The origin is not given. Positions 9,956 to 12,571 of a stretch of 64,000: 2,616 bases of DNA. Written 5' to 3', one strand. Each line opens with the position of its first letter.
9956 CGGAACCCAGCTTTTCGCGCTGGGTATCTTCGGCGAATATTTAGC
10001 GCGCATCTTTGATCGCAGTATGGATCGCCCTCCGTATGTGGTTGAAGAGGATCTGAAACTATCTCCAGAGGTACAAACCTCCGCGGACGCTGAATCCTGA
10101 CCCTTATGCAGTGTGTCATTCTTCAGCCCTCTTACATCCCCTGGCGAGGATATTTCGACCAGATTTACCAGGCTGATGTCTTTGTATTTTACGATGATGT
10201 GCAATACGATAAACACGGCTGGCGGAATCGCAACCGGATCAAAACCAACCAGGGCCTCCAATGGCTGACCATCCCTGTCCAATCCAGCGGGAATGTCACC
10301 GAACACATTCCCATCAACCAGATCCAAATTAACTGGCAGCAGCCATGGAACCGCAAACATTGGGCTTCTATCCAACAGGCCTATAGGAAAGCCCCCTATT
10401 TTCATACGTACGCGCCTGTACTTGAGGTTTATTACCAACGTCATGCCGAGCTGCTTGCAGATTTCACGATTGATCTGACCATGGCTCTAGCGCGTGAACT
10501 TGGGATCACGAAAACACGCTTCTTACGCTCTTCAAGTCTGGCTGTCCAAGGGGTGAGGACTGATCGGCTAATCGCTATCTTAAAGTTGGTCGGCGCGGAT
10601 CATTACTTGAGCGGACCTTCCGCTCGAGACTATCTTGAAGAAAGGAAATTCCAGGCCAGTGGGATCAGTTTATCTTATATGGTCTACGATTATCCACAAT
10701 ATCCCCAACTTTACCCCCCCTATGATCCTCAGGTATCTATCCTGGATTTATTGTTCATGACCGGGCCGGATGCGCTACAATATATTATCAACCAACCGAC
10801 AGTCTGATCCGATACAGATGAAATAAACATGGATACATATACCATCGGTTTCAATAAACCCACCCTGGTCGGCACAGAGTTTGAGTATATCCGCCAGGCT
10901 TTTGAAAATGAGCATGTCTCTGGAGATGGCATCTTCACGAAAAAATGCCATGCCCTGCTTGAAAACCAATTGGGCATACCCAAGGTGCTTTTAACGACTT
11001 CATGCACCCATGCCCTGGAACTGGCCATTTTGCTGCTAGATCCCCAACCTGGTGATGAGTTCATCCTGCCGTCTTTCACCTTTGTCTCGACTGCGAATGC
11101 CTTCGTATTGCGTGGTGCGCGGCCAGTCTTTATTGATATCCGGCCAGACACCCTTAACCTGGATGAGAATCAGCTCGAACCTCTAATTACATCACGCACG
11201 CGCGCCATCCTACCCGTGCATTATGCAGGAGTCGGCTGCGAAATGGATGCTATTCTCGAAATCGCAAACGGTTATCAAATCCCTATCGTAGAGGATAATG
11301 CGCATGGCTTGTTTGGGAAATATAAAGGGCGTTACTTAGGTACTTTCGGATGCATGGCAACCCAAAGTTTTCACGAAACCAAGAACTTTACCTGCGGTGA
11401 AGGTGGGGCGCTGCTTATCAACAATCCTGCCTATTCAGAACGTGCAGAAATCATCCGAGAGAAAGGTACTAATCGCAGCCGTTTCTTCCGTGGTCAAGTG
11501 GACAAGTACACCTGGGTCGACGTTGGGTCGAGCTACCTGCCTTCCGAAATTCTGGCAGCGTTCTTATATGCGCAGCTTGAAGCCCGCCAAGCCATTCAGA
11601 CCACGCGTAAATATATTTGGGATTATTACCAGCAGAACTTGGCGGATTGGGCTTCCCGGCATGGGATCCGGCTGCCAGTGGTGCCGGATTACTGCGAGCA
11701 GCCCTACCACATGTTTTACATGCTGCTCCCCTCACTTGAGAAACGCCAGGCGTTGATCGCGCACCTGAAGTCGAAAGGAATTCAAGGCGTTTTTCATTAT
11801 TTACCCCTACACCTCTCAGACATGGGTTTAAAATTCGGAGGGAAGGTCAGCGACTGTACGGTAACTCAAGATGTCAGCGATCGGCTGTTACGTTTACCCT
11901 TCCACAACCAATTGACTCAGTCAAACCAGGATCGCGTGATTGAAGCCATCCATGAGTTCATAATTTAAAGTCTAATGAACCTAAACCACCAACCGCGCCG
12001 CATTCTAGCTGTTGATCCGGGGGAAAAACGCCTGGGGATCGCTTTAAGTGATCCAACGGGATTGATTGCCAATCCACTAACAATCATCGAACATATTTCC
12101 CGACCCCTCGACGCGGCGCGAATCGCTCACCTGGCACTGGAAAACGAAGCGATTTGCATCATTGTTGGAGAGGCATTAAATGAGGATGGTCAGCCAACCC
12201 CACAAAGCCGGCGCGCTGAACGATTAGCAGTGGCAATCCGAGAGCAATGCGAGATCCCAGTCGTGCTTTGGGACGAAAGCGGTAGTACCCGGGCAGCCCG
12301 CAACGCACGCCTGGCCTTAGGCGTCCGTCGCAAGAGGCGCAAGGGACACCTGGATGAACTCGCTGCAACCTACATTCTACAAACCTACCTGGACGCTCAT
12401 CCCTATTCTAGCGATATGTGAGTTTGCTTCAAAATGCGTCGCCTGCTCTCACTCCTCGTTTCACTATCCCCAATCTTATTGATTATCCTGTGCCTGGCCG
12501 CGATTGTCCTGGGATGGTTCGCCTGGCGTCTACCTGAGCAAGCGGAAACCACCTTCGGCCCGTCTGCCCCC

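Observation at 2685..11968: Six-gene envelope-glycosylation cassette wedged between alaS and ruvX-mltG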

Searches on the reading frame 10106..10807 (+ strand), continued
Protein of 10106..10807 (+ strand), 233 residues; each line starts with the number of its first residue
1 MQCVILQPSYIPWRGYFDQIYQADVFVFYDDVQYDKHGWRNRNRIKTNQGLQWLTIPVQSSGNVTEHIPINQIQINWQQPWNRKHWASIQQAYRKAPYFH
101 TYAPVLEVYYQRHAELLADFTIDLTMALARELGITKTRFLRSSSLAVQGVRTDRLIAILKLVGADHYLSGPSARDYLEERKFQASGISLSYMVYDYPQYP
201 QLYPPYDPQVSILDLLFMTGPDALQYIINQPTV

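Call 61: get_annotated_region(hit=H4, flank=7000)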
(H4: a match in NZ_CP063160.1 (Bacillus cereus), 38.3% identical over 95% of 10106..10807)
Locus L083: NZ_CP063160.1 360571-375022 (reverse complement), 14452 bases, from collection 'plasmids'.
description: Bacillus cereus strain CF4-51 plasmid p2, complete sequence
organism: Bacillus cereus (NCBI taxid 1396)
taxonomy: Bacteria; Bacillota; Bacilli; Bacillales; Bacillaceae; Bacillus; Bacillus cereus
host: -; source: -; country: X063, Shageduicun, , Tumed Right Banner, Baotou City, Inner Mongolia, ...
typing (MOB-suite, as given by PLSDB): non-mobilizable; replicon rep_cluster_164,rep_cluster_1751
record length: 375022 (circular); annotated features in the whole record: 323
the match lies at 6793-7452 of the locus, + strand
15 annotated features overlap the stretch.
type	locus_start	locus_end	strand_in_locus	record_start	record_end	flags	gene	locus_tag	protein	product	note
CDS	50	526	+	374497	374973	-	-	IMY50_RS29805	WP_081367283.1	GNAT family N-acetyltransferase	-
CDS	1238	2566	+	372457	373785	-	-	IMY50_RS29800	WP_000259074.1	nucleotide sugar dehydrogenase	GO:0000271 - polysaccharide biosynthetic process [Evidence IEA]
CDS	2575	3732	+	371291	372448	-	-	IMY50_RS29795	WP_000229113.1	DegT/DnrJ/EryC1/StrS family aminotransferase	-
CDS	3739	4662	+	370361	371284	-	-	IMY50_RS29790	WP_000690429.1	NAD-dependent epimerase/dehydratase family protein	-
CDS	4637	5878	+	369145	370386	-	-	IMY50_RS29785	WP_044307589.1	DegT/DnrJ/EryC1/StrS aminotransferase family protein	-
CDS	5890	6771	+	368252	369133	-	-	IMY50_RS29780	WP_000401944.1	GNAT family N-acetyltransferase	-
CDS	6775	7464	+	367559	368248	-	-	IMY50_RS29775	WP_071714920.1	WbqC family protein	-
CDS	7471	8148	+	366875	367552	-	-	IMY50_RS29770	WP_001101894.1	PIG-L family deacetylase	-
CDS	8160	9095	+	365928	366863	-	-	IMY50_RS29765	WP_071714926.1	TIM barrel protein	-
CDS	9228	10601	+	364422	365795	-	-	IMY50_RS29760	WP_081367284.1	M28 family metallopeptidase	-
CDS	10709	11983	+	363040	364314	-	-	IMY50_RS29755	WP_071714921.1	MFS transporter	GO:0055085 - transmembrane transport [Evidence IEA]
CDS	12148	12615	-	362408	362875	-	-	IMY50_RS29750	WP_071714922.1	RsfA family transcriptional regulator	-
CDS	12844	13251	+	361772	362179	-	-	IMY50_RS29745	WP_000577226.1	nucleotidyltransferase domain-containing protein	-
CDS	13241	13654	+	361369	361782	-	-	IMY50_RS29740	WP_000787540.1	DUF86 domain-containing protein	-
CDS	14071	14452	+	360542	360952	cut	-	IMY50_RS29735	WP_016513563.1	hypothetical protein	-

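Call 62: search_protein_families(library=pfam, proteins=[L082:9985-10929:+, L082:10958-12541:-, L082:7702-8673:+, L082:6534-6896:-, L082:9305-9967:+, L082:8670-9308:+], max_evalue=0.01)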
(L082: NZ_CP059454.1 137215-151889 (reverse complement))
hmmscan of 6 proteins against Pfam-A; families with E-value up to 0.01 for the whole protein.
L082:9985-10929:+ (314 aa): 0 families

L082:10958-12541:- (527 aa): 0 families

L082:7702-8673:+ (323 aa): 2 families
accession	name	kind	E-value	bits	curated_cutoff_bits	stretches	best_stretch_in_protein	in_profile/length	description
PF00535.33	Glycos_transf_2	-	1.4e-19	71.1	23.3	1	4-165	1-165/168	Glycosyl transferase family 2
PF12804.13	NTP_transf_3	-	0.0024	18.5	27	1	17-145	24-146/160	MobA-like NTP transferase domain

L082:6534-6896:- (120 aa): 1 family
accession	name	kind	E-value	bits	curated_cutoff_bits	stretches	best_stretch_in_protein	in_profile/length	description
PF00892.27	EamA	-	1.7e-07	32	28.2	1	45-116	63-133/135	EamA-like transporter family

L082:9305-9967:+ (220 aa): 3 families
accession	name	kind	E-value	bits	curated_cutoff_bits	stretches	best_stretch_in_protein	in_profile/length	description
PF00132.30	Hexapep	-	6.2e-18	64.1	27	3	106-139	3-36/36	Bacterial transferase hexapeptide (six repeats)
PF14602.12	Hexapep_2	-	5.4e-07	29.7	27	1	159-192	2-33/34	Hexapeptide repeat of succinyl-transferase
PF25084.1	LbH_EIF2B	-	1.1e-05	25.8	54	1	112-177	11-97/105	EIF2B subunit epsilon LbH domain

L082:8670-9308:+ (212 aa): 6 families
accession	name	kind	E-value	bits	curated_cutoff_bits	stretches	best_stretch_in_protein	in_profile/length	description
PF08242.18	Methyltransf_12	-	2.9e-08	34.8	30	1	57-124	2-78/98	Methyltransferase domain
PF13649.12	Methyltransf_25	-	6.9e-08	33.5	27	1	55-117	1-70/97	Methyltransferase domain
PF13847.12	Methyltransf_31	-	1.4e-06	28.5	27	1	54-110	6-65/145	Methyltransferase domain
PF13489.12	Methyltransf_23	-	3e-06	27.5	27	1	41-128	10-98/164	Methyltransferase domain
PF08241.18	Methyltransf_11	-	6.8e-05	23.9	21.2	1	57-99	2-42/95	Methyltransferase domain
PF05175.20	MTS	-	0.00057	20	23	1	43-95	23-75/170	Methyltransferase small domain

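Call 63: get_annotated_region(hit=H2, flank=7000)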
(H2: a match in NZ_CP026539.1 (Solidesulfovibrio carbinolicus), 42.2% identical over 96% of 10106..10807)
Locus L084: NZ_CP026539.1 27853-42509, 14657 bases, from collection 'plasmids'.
description: Solidesulfovibrio carbinolicus strain DSM 3852 plasmid pDCAR1, complete sequence
organism: Solidesulfovibrio carbinolicus (NCBI taxid 296842)
taxonomy: Bacteria; Thermodesulfobacteriota; Desulfovibrionia; Desulfovibrionales; Desulfovibrionaceae; Solidesulfovibrio; Solidesulfovibrio carbinolicus
host: -; source: -; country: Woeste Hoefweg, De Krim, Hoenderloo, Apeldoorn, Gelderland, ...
typing (MOB-suite, as given by PLSDB): non-mobilizable
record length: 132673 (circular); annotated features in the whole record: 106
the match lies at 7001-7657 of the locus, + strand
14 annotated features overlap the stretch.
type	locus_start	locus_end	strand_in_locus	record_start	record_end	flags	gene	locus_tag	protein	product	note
CDS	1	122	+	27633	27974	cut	-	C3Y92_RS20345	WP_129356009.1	ATP-binding cassette domain-containing protein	-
CDS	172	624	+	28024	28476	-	-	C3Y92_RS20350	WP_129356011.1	ABC transporter ATP-binding protein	-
CDS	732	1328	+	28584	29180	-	-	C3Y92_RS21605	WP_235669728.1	DUF6444 domain-containing protein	-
CDS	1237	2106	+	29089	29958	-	-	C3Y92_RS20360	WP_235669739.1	IS66 family transposase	-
CDS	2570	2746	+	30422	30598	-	-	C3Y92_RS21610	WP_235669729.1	transposase family protein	-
CDS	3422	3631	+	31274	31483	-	-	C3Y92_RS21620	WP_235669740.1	transposase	-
CDS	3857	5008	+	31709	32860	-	-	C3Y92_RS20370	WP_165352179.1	DegT/DnrJ/EryC1/StrS family aminotransferase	-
CDS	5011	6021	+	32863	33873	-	-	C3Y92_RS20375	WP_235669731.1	radical SAM protein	-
CDS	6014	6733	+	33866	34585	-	-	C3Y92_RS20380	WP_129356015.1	class I SAM-dependent methyltransferase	-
CDS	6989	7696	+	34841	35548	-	-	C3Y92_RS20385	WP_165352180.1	WbqC family protein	-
CDS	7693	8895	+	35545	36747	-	-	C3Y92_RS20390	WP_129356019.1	hypothetical protein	-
CDS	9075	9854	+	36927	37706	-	-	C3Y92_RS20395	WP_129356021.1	class I SAM-dependent methyltransferase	GO:0032259 - methylation [Evidence IEA]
CDS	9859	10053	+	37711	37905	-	-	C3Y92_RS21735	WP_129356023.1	transposase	-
CDS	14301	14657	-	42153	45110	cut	-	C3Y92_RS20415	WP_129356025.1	Tn3 family transposase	-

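Call 64: get_annotated_region(hit=H5, flank=7000)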
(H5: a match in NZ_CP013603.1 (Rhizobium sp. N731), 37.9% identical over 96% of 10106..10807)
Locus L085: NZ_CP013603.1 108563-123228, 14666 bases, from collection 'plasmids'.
description: Rhizobium sp. N731 plasmid pRspN731b, complete sequence
organism: Rhizobium sp. N731 (NCBI taxid 1703966)
taxonomy: Bacteria; Pseudomonadota; Alphaproteobacteria; Hyphomicrobiales; Rhizobiaceae; Rhizobium; Rhizobium sp. N731
host: -; source: Phaseolus vulgaris,Whole organism,Legume-root nodule,legume-root nodule; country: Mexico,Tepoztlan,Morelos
typing (MOB-suite, as given by PLSDB): non-mobilizable; replicon rep_cluster_841
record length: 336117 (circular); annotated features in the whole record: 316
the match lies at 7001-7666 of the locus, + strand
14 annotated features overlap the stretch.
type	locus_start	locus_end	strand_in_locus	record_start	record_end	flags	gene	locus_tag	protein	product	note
CDS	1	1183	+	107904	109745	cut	-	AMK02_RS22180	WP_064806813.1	hypothetical protein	-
CDS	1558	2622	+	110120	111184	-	-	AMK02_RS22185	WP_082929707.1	class I SAM-dependent methyltransferase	-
CDS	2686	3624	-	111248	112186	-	-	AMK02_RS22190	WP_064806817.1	glycosyltransferase family 2 protein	-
CDS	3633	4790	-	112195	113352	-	rffA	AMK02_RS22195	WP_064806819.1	dTDP-4-amino-4,6-dideoxygalactose transaminase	GO:0009246 - enterobacterial common antigen biosynthetic process [Evidence IEA]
CDS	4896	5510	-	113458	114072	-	-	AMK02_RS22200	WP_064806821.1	class I SAM-dependent methyltransferase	-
CDS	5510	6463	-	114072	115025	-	-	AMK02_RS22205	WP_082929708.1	class I SAM-dependent methyltransferase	-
CDS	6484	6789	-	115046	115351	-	-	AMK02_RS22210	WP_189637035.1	EamA family transporter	-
CDS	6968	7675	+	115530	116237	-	-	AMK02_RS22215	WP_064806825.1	WbqC family protein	-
CDS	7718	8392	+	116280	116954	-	-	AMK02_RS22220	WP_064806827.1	class I SAM-dependent methyltransferase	-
CDS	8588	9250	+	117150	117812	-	-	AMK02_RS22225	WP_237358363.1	acetyltransferase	-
CDS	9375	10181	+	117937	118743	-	-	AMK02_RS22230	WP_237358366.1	hypothetical protein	-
CDS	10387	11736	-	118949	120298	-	-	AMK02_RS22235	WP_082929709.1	polysaccharide biosynthesis C-terminal domain-containing protein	-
CDS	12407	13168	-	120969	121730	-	-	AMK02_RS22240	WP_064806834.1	slipin family protein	-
CDS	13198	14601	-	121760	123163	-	-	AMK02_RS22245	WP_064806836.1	nodulation protein NfeD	-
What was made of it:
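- A Rhizobium plasmid carries a similar set (call 64).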

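Call 68: find_homologous_proteins(query=L082:10958-12541:-, max_evalue=0.001)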
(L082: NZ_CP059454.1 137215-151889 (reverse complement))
Query L082:10958-12541:- (527 aa): 7 proteins with E <= 0.001 among 8000 candidates.
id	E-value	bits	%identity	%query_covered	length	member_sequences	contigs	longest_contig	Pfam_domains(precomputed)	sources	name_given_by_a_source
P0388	0.0e+0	1097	91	100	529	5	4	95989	-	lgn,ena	-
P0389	3.2e-134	467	45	99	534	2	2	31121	-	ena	-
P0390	2.2e-133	464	44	100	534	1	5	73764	-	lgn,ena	-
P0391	4.0e-132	460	45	100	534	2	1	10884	-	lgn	-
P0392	4.6e-132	460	44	100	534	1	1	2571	-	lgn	-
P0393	1.1e-103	366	37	95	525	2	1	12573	-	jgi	-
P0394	2.2e-10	58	25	92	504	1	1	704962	-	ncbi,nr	ncbi:MAG: hypothetical protein HZC55_06655 [Verrucomicrobia bacterium]|nr:hypothetical protein [Verr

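Call 77: search_solved_structures(query=A2, max_evalue=10)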
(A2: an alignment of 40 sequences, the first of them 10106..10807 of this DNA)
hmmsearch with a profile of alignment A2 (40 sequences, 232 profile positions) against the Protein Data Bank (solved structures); distinct sequences matched with E-value up to 10: 0.

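Call 82: list_cluster_members(proteins=[P0121, P0010])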
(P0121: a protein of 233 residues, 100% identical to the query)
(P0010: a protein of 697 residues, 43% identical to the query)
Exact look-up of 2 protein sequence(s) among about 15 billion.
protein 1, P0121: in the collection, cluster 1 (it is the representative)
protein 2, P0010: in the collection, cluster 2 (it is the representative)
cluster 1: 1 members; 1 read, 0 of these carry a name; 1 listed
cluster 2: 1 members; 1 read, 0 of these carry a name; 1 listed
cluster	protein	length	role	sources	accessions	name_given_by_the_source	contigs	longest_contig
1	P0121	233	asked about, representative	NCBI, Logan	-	-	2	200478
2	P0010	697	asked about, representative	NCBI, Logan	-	-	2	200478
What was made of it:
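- Tried and rejected: Cluster look-ups gave no organism name for the window (call 82).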

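Call 84: search_protein_families(library=ncbifam, proteins=[L082:8670-9308:+], max_evalue=0.001)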
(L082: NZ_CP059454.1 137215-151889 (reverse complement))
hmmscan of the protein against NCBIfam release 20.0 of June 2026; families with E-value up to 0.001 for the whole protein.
L082:8670-9308:+ (212 aa): 7 families
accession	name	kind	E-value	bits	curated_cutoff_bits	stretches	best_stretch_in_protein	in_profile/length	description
NF010703.0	PRK14103.1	equivalog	3.2e-06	26.8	320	1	40-118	18-96/256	trans-aconitate 2-methyltransferase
NF045825.1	FAmtase_mtf2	equivalog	1.5e-05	24.4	400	1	54-108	61-114/248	fatty-acid O-methyltransferase Mtf2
NF045667.1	MTase_DVU1556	equivalog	4.3e-05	23.1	155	1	42-113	13-82/213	DVU_1556 family methyltransferase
TIGR04371.1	methyltran_NanM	subfamily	0.00016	21.3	44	1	40-91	138-189/273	putative sugar O-methyltransferase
TIGR02072.1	BioC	equivalog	0.00025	20.9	184.95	1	41-100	21-80/244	malonyl-ACP O-methyltransferase BioC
NF002463.0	PRK01683.1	equivalog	0.0003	20.5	297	1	42-107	22-84/258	trans-aconitate 2-methyltransferase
NF045823.1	PthPhpthDimycoMt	equivalog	0.0003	20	300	1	54-108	69-122/256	phthiotriol/phenolphthiotriol dimycocerosates methyltransferase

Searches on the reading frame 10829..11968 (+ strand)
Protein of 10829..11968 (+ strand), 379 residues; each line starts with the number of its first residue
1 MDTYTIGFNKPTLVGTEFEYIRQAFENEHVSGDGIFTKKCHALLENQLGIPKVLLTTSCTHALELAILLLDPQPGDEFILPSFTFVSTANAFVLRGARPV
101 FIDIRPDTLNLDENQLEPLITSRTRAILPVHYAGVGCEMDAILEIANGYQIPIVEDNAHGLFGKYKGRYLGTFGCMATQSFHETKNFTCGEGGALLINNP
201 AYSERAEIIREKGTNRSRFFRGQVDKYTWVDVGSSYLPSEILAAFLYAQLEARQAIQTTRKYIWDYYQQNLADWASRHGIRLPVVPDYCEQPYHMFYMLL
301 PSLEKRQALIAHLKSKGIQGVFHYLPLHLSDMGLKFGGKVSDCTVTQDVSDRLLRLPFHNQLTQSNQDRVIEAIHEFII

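Call 3: search_protein_families(library=pfam, proteins=[window:10829-11968:+], max_evalue=0.01)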
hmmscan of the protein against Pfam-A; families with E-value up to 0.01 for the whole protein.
window:10829-11968:+ (379 aa): 2 families
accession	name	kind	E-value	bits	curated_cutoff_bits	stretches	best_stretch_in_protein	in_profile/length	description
PF01041.23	DegT_DnrJ_EryC1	-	9.6e-87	291.9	19.8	1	16-374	6-359/360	DegT/DnrJ/EryC1/StrS aminotransferase family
PF00155.27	Aminotran_1_2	-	3.7e-06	26.8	19.7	1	53-162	69-191/361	Aminotransferase class I and II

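Call 4: search_protein_families(library=ncbifam, proteins=[window:10829-11968:+], max_evalue=0.01)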
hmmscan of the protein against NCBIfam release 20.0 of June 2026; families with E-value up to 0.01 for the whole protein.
window:10829-11968:+ (379 aa): 22 families
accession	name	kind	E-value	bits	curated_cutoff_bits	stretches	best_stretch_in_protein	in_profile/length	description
NF008687.0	PRK11706.1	equivalog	3.4e-171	569.1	375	1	6-378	2-374/375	dTDP-4-amino-4,6-dideoxygalactose transaminase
TIGR02379.1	ECA_wecE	subfamily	5.8e-157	522.3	434.85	1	6-377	2-374/376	dTDP-4-amino-4,6-dideoxy-D-glucose transaminase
TIGR03588.1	PseC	equivalog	8.8e-58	196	423.5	1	21-376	17-378/380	UDP-4-amino-4,6-dideoxy-N-acetyl-beta-L-altrosamine transaminase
NF008658.2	PRK11658.1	equivalog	2.4e-57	194.3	631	1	7-377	6-376/379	UDP-4-amino-4-deoxy-L-arabinose aminotransferase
TIGR04181.1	NHT_00031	hypoth_equivalog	1.2e-52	179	420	1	7-357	2-357/359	LegC family aminotransferase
TIGR04427.1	PLP_DesI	equivalog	4.6e-35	121.5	650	1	18-372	35-377/390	dTDP-4-dehydro-6-deoxyglucose aminotransferase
NF011936.0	PRK15407.1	equivalog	3.2e-34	118.4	423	1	35-321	65-377/440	lipopolysaccharide biosynthesis protein RfbH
NF005817.0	PRK07683.1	equivalog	4.6e-08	32.2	575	1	53-146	92-187/387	aminotransferase A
NF041364.1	GntC_guanitoxin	equivalog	2.1e-07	30.2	415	1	52-158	62-175/356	guanitoxin biosynthesis PLP-dependent (S)-gamma-hydroxy-L-arginine cyclodehydratase GntC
NF005732.0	PRK07550.1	equivalog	3.6e-06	26.3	366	1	40-130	83-173/389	aminotransferase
NF004770.0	PRK06108.1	subfamily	8.2e-06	24.9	422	1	45-158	91-211/396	pyridoxal phosphate-dependent aminotransferase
NF005816.0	PRK07682.1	equivalog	1.2e-05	24.1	620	1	53-129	93-169/390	aminotransferase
NF006488.0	PRK08912.1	equivalog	9e-05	21.6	498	1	52-128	89-164/387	aminotransferase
NF006230.0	PRK08363.1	equivalog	0.00015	20.7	534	1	52-171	95-219/398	alanine aminotransferase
NF009079.0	PRK12414.1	subfamily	0.00016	20.8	481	1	52-128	92-167/384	methionine aminotransferase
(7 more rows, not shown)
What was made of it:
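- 10829..11968 (+): A WecE-type PLP aminotransferase (379 aa) acting on dTDP-4-keto-6-deoxyglucose. NF008687 at 569 bits (cutoff 375) and TIGR02379 at 522 bits (cutoff 435) (call 4).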

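Call 28: search_solved_structures(query=window:10829-11968:+, max_evalue=1e-20)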
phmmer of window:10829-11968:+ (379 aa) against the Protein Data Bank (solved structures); distinct sequences matched with E-value up to 1e-20: 49.
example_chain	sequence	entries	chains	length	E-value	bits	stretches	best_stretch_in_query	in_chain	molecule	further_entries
4piw_A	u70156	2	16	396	1.7e-126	425.4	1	4-374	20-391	TDP-4-keto-6-deoxy-D-glucose transaminase family protein | dTDP-4-amino-4,6-dideoxygalactose transaminase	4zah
6blg_A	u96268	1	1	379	4.5e-124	417.4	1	6-374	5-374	dTDP-4-amino-4,6-dideoxygalactose transaminase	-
1mdo_A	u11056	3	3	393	1.4e-49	172.2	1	8-377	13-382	ArnB aminotransferase | UDP-4-amino-4-deoxy-L-arabinose--oxoglutarate aminotransferase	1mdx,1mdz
4oca_A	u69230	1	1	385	8.8e-49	169.6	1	8-377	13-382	UDP-4-amino-4-deoxy-L-arabinose--oxoglutarate aminotransferase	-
3bn1_A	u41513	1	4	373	4.2e-47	164.1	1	6-378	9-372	Perosamine synthetase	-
3dr7_A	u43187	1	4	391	4.9e-47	163.8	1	6-378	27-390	Putative perosamine synthetase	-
3dr4_A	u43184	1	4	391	3.3e-46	161.1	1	6-378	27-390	Putative perosamine synthetase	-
5uid_A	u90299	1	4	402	2e-42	148.6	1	8-373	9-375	Aminotransferase TlmJ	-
8sng_A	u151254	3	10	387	1.4e-41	145.8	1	8-376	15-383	UDP-4-amino-4-deoxy-L-arabinose--oxoglutarate aminotransferase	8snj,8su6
4lc3_A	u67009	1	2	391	4.6e-41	144.2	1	38-376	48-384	Putative UDP-4-amino-4-deoxy-l-arabinose--oxoglutarate aminotransferase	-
7b0d_A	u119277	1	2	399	2.5e-39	138.5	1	56-378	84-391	Glutamine--scyllo-inositol transaminase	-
7b0m_AAA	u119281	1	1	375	1.4e-38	136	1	9-265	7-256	Sugar aminotransferase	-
6ewj_A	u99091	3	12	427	1.2e-36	129.6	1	2-374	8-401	Putative capsular polysaccharide biosynthesis protein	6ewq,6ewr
2oga_A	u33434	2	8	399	1.4e-35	126.2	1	58-377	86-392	Transaminase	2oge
3frk_A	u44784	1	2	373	2.6e-34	121.9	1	62-375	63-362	QdtB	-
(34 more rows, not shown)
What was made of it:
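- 10829..11968 (+): E. coli WecE structure 4piw at 1.7e-126 (call 28).
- On WecE / dTDP-4-amino-4,6-dideoxygalactose transaminase: 4piw at 1.7e-126 (call 28).
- Closest known: Arn pathway. Same: A PLP aminotransferase makes a 4-amino sugar nucleotide; WecE hits ArnB 1mdo at 1.4e-49 (call 28).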

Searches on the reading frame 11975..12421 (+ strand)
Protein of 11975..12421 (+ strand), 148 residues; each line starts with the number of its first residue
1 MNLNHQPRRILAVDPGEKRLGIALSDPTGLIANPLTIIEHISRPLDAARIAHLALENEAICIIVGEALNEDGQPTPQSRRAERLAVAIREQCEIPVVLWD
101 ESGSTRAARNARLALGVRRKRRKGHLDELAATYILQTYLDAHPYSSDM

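Call 3: search_protein_families(library=pfam, proteins=[window:11975-12421:+], max_evalue=0.01)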
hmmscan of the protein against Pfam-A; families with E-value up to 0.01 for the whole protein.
window:11975-12421:+ (148 aa): 1 family
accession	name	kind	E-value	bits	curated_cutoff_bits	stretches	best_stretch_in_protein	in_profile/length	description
PF03652.20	RuvX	-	4.5e-34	118.1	29.2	1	9-140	2-133/134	Holliday junction resolvase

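Call 4: search_protein_families(library=ncbifam, proteins=[window:11975-12421:+], max_evalue=0.01)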
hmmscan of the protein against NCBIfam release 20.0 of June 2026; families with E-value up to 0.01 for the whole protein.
window:11975-12421:+ (148 aa): 2 families
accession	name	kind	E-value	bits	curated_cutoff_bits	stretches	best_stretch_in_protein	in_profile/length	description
TIGR00250.1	RNAse_H_YqgF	equivalog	5.3e-25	88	43.25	1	11-140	1-130/130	Holliday junction resolvase RuvX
NF001026.0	PRK00109.2-2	equivalog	3.3e-11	43.3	155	1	9-141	2-128/130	Holliday junction resolvase RuvX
